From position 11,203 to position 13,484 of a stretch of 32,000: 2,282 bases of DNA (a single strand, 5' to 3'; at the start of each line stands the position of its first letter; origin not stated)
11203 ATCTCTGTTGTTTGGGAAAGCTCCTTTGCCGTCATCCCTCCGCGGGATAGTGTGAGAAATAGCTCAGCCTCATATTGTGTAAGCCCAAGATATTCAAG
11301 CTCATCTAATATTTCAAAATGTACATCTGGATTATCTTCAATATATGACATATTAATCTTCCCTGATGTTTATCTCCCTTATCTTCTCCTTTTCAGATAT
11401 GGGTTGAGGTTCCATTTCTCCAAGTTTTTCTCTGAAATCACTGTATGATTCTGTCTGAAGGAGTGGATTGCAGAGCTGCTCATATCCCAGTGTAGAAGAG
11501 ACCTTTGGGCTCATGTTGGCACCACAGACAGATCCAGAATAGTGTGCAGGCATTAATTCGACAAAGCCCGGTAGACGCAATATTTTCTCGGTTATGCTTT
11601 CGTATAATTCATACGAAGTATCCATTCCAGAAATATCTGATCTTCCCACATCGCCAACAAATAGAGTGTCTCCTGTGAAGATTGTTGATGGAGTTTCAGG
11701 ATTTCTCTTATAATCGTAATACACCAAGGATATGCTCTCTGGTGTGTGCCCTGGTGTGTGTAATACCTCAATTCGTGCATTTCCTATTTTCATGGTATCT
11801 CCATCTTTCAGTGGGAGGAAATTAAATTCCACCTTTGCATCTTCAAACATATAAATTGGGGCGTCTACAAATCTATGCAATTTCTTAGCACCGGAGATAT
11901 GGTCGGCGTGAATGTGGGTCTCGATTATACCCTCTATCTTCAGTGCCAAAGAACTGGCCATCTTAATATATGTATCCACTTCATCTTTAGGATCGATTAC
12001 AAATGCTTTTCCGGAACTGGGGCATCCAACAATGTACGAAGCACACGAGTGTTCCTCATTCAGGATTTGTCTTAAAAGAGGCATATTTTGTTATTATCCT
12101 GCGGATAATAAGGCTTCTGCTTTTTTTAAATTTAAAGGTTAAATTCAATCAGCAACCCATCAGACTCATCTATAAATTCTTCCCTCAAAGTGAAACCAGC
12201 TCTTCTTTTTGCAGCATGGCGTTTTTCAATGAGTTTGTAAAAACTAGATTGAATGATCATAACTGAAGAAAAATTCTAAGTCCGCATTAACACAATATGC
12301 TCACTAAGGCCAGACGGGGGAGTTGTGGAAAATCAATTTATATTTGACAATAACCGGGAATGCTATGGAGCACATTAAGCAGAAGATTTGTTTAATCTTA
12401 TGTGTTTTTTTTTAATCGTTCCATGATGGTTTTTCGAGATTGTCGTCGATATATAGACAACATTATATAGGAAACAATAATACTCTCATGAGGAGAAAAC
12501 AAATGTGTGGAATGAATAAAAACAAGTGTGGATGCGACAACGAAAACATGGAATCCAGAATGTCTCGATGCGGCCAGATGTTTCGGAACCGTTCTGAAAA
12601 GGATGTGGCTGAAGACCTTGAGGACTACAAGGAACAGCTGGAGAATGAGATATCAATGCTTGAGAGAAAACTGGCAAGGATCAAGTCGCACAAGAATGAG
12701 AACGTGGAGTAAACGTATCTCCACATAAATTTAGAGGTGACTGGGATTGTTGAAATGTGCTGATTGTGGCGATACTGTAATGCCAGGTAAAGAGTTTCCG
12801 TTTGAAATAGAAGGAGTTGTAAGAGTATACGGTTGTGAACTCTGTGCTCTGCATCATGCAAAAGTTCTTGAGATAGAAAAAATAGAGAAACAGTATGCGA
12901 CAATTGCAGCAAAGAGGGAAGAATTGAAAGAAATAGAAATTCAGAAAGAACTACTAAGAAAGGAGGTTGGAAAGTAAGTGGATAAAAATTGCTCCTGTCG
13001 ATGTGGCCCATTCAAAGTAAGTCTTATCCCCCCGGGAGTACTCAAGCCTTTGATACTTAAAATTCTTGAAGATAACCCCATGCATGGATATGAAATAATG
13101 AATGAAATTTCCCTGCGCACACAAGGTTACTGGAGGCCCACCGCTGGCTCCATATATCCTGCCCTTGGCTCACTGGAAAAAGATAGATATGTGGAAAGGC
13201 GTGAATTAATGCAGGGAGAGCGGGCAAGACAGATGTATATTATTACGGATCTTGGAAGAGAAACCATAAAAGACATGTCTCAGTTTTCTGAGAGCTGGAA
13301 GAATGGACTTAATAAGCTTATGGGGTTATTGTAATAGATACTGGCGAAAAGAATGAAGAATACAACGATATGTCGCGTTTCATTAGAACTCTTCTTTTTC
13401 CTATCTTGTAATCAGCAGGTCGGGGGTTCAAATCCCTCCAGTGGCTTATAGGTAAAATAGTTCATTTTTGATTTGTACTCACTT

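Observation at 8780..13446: Perfect 41-bp direct repeat of the tRNA-Thr 3' half brackets a 4.6-kb insertion (attL/attR-like scars)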

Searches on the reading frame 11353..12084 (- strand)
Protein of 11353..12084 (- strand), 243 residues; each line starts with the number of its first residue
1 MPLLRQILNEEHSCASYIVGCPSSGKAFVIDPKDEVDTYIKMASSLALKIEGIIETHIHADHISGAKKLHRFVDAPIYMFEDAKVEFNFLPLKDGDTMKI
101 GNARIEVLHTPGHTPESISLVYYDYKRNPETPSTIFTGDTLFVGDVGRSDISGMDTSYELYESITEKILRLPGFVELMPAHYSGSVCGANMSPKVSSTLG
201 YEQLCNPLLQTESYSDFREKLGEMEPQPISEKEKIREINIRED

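Call 6: search_protein_families(library=pfam, proteins=[window:11353-12084:-], max_evalue=0.01)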
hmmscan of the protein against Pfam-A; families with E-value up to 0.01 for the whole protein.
window:11353-12084:- (243 aa): 2 families
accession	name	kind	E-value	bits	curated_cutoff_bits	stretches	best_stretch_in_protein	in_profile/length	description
PF00753.33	Lactamase_B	-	6.5e-16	59.3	22.7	1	13-172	5-188/196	Metallo-beta-lactamase superfamily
PF12706.13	Lactamase_B_2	-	0.004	17.2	27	0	49-80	30-67/200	Beta-lactamase superfamily domain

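Call 67: search_protein_families(library=ncbifam, proteins=[window:11353-12084:-], max_evalue=0.001)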
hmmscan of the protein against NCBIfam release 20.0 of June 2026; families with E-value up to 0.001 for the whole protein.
window:11353-12084:- (243 aa): 11 families
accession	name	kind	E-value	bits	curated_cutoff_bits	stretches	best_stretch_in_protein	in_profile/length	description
TIGR03413.1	GSH_gloB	equivalog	1.2e-24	87.1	200.8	1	18-181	14-164/248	hydroxyacylglutathione hydrolase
NF040641.1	bifunc_ST_SDO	equivalog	9.6e-15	54.3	625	1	92-217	262-375/423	bifunctional sulfur transferase/dioxygenase Blh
NF041804.1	MBL_fold_SolJ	exception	8.3e-14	51.3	350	1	16-182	20-179/224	solanimycin biosynthesis MBL-fold hydrolase SolJ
NF007597.0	PRK10241.1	equivalog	1.1e-12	47.8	421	1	23-180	20-164/251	hydroxyacylglutathione hydrolase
NF012229.1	bla_class_B_core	domain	4.3e-10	39.9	100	1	36-120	38-136/139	metallo-beta-lactamase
NF033105.1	bla_subclass_B3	equivalog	8.3e-09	35.1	240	1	92-125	125-158/257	subclass B3 metallo-beta-lactamase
NF000469.2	CAR_gen_B3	exception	0.00014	21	500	0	93-135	175-216/311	CAR family subclass B3 metallo-beta-lactamase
NF000458.2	blaPEDO-2_fam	exception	0.00015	21.2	550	1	84-128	147-190/285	PEDO-2 family subclass B3 metallo-beta-lactamase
NF000457.2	blaPEDO-1_fam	exception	0.00032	20.2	550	1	92-122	154-184/286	PEDO-1 family subclass B3 metallo-beta-lactamase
NF047893.1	blaSAM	exception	0.00081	18.8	550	0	93-122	168-197/295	SAM family subclass B3 metallo-beta-lactamase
NF012101.1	blaGOB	exception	0.00089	18.6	560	0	92-123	154-185/290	GOB family subclass B3 metallo-beta-lactamase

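Call 68: search_protein_families(library=phrogs, proteins=[window:11353-12084:-], max_evalue=0.01)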
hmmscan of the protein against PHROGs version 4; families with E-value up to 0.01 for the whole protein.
window:11353-12084:- (243 aa): 2 families
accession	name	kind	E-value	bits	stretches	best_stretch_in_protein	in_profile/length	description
phrog_14429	-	other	1.7e-05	25.3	1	92-128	134-170/266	hydrolase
phrog_392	-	other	0.00017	22.2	1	48-119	49-132/348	metal-dependent hydrolase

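Call 88: search_solved_structures(query=window:11353-12084:-, max_evalue=1e-8)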
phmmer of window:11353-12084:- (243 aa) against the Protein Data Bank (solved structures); distinct sequences matched with E-value up to 1e-8: 20.
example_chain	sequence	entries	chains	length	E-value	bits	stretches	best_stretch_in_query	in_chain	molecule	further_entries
3tp9_A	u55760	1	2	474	9.5e-46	159.5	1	4-226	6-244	BETA-LACTAMASE and RHODANESE DOMAIN PROTEIN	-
3r2u_A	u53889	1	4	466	2.1e-39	138.8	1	5-239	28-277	Metallo-beta-lactamase family protein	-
9rhq_A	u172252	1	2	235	4.8e-23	85.2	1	3-185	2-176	Metallo-beta-lactamase family protein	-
8zbd_A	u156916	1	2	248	7.6e-22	81.3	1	4-186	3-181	MBL fold metallo-hydrolase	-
4ysb_A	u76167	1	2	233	1.4e-21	80.4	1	3-185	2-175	Metallo-beta-lactamase family protein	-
2gcu_A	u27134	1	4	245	1.7e-21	80.1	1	3-184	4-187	Putative hydroxyacylglutathione hydrolase 3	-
4chl_A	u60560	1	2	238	8.4e-20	74.6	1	3-185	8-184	PERSULFIDE DIOXYGENASE ETHE1, MITOCHONDRIAL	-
5ve3_B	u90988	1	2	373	2.5e-17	66.5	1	3-185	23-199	BpPRF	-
5ve4_A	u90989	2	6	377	2.6e-17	66.4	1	3-185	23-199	BpPRF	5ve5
2xf4_A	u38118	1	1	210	9.5e-17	64.6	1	92-210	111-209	HYDROXYACYLGLUTATHIONE HYDROLASE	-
4efz_A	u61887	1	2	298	7.4e-16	61.7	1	87-181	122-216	Metallo-beta-lactamase family protein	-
7l0b_A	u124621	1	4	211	3.3e-15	59.6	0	92-182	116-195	Hydroxyacylglutathione hydrolase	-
2zwr_A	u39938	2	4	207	1.5e-13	54.1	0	105-190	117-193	Metallo-beta-lactamase superfamily protein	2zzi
4ysk_A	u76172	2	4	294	4e-13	52.7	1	36-181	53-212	Beta-lactamase domain protein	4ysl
9g8t_A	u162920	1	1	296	3.4e-12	49.7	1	13-181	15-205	Metallo-beta-lactamase domain-containing protein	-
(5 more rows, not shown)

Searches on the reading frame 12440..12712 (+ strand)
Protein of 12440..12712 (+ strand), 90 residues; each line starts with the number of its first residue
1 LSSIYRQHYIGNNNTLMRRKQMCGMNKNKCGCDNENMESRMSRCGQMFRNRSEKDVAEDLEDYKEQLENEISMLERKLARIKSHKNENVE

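Call 6: search_protein_families(library=pfam, proteins=[window:12440-12712:+], max_evalue=0.01)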
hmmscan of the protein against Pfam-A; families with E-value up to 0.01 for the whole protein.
window:12440-12712:+ (90 aa): 2 families
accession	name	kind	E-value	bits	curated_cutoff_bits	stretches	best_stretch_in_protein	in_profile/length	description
PF01920.25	Prefoldin_2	-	2.8e-05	24.5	27.6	1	41-85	48-92/106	Prefoldin subunit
PF06698.16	DUF1192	-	0.0053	17.3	25.5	1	58-86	23-51/58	Protein of unknown function (DUF1192)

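Call 67: search_protein_families(library=ncbifam, proteins=[window:12440-12712:+], max_evalue=0.001)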
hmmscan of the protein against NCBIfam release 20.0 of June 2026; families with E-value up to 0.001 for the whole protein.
window:12440-12712:+ (90 aa): 0 families

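Call 68: search_protein_families(library=phrogs, proteins=[window:12440-12712:+], max_evalue=0.01)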
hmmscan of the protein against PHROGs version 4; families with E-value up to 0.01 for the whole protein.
window:12440-12712:+ (90 aa): 0 families

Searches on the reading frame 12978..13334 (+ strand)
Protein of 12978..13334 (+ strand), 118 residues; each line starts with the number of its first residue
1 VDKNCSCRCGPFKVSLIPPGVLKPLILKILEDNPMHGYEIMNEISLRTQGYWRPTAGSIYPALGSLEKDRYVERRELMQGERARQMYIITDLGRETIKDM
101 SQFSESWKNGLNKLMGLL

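Call 6: search_protein_families(library=pfam, proteins=[window:12978-13334:+], max_evalue=0.01)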
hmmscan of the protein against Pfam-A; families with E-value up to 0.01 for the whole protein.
window:12978-13334:+ (118 aa): 3 families
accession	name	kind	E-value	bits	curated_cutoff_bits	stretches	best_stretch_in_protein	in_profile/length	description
PF03551.20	PadR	-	1.1e-21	77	27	1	26-98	1-74/75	Transcriptional regulator PadR-like family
PF13601.12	HTH_34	-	0.00034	21.1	27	1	55-100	27-72/80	Winged helix DNA-binding domain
PF02334.22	RTP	-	0.0014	19.5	26.7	1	22-117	10-104/113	Replication terminator protein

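Call 67: search_protein_families(library=ncbifam, proteins=[window:12978-13334:+], max_evalue=0.001)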
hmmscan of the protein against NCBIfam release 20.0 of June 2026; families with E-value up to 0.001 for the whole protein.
window:12978-13334:+ (118 aa): 4 families
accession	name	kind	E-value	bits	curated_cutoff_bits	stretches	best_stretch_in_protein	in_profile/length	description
TIGR03433.1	padR_acidobact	paralog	2.1e-15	56.7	101.8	1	19-107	2-91/101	PadR family transcriptional regulator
TIGR02719.1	repress_PhaQ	equivalog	1.4e-06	28.6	139.35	1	15-114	18-116/138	poly-beta-hydroxybutyrate-responsive repressor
NF006931.0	PRK09416.1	equivalog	1.1e-05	25.6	112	1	26-111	48-129/135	PadR family transcriptional regulator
NF053635.1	TransRegRv3488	equivalog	1.1e-05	25.6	140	1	24-100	11-84/98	Rv3488 family transcriptional regulator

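Call 68: search_protein_families(library=phrogs, proteins=[window:12978-13334:+], max_evalue=0.01)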
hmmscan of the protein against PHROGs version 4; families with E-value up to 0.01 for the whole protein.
window:12978-13334:+ (118 aa): 3 families
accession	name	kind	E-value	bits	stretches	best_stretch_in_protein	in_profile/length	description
phrog_4278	-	unknown function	0.00026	21.8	1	29-104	39-111/127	-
phrog_25401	-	DNA, RNA and nucleotide metabolism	0.0016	19.5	1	29-103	22-90/97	DNA binding protein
phrog_13512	-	transcription regulation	0.0016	19.3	1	23-100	8-85/178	transcriptional regulator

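Call 89: search_solved_structures(query=window:12978-13334:+, max_evalue=0.0001)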
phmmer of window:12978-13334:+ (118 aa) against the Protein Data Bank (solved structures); distinct sequences matched with E-value up to 0.0001: 11.
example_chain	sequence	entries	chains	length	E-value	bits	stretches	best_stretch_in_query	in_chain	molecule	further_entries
4esb_A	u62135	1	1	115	2e-07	34.3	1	19-108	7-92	Transcriptional regulator, PadR family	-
8jxk_A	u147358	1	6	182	7.3e-07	32.5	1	23-98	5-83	Conserved protein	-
5x11_A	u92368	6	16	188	1e-06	32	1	18-99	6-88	Transcriptional regulator | PadR family transcriptional regulator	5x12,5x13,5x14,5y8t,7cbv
3l9f_A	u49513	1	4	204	2e-06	31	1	23-99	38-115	Putative uncharacterized protein smu.1604c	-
9qbc_A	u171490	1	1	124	2.6e-06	30.7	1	20-109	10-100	PadR-family transcriptional regulator PadR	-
3elk_A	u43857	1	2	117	3e-06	30.5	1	19-106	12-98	Putative transcriptional regulator TA0346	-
3hhh_A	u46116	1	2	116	6.2e-06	29.4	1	17-103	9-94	Transcriptional regulator, PadR family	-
9qbd_A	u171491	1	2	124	6.4e-06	29.4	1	20-104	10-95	PadR-family transcriptional regulator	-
1xma_A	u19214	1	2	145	3e-05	27.2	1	19-113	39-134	Predicted transcriptional regulator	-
5zhc_A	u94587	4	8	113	5.3e-05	26.4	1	26-99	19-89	Transcriptional regulator | Transcriptional regulator Rv3488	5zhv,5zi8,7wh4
6jyi_A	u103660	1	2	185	7e-05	26.1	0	24-98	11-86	Transcriptional repressor PadR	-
